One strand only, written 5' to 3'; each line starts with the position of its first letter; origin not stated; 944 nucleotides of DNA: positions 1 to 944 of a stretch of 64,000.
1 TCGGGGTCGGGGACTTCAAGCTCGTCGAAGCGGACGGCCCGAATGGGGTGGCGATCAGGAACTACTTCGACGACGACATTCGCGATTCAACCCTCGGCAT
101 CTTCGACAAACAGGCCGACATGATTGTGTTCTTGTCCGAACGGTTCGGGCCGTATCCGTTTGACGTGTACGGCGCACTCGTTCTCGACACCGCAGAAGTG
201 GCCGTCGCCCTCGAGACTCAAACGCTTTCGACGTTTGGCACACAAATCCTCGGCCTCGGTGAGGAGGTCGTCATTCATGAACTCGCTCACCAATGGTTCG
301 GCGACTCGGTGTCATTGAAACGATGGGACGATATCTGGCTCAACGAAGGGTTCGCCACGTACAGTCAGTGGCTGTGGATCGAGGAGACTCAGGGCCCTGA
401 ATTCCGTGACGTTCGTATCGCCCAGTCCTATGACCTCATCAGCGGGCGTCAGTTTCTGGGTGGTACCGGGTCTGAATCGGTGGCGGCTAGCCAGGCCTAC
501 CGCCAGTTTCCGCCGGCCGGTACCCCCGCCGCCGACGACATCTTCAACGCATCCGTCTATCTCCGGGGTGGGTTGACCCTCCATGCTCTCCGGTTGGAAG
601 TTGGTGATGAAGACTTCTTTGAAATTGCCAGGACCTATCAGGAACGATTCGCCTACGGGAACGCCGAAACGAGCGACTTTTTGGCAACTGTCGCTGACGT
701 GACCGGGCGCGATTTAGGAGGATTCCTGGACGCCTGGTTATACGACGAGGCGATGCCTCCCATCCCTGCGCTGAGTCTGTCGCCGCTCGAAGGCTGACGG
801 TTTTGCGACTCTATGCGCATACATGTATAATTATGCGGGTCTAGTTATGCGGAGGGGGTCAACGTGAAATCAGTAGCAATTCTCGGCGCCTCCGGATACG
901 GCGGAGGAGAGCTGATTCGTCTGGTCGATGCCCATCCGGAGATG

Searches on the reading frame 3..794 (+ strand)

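Call 80: search_protein_families(library=pfam, alignment_id=A7, max_evalue=0.000001)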
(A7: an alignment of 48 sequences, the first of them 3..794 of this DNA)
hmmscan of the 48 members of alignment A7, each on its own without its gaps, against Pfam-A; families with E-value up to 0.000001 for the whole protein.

A. member 1, window:3-794:+ (264 aa): 1 family
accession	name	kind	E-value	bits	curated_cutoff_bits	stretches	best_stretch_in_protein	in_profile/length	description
PF01433.26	Peptidase_M1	-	2.7e-32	112.6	27.7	1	35-245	4-218/218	Peptidase family M1 domain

B. families by the number of members that match (of 48 scanned): 64 families (the first 25 are shown)
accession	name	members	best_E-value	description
PF13302.13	Acetyltransf_3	2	3.3e-22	Acetyltransferase (GNAT) domain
PF00171.27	Aldedh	1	1e-158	Aldehyde dehydrogenase family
PF01960.23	ArgJ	1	1.9e-107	ArgJ family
PF02548.21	Pantoate_transf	1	5.1e-107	Ketopantoate hydroxymethyltransferase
PF03796.21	DnaB_C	1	7.9e-106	DnaB-like helicase C terminal domain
PF20979.2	Arginosuc_syn_C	1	5.3e-87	Arginosuccinate synthase C-terminal domain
PF05362.19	Lon_C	1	1.2e-82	Lon protease (S16) C-terminal proteolytic domain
PF00764.25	Arginosuc_synth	1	8.8e-66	Arginosuccinate synthase N-terminal HUP domain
PF00155.27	Aminotran_1_2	1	6.1e-62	Aminotransferase class I and II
PF00557.29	Peptidase_M24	1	1e-61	Metallopeptidase family M24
PF01255.24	Prenyltransf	1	3e-60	Putative undecaprenyl diphosphate synthase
PF00206.25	Lyase_1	1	8.6e-60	Lyase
PF06224.18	AlkZ-like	1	8.7e-58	DNA glycosylase AlkZ-like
PF22698.1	Semialdhyde_dhC_1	1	1.2e-50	Semialdehyde dehydrogenase, dimerisation domain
PF04337.18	DUF480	1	6.2e-50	Protein of unknown function, DUF480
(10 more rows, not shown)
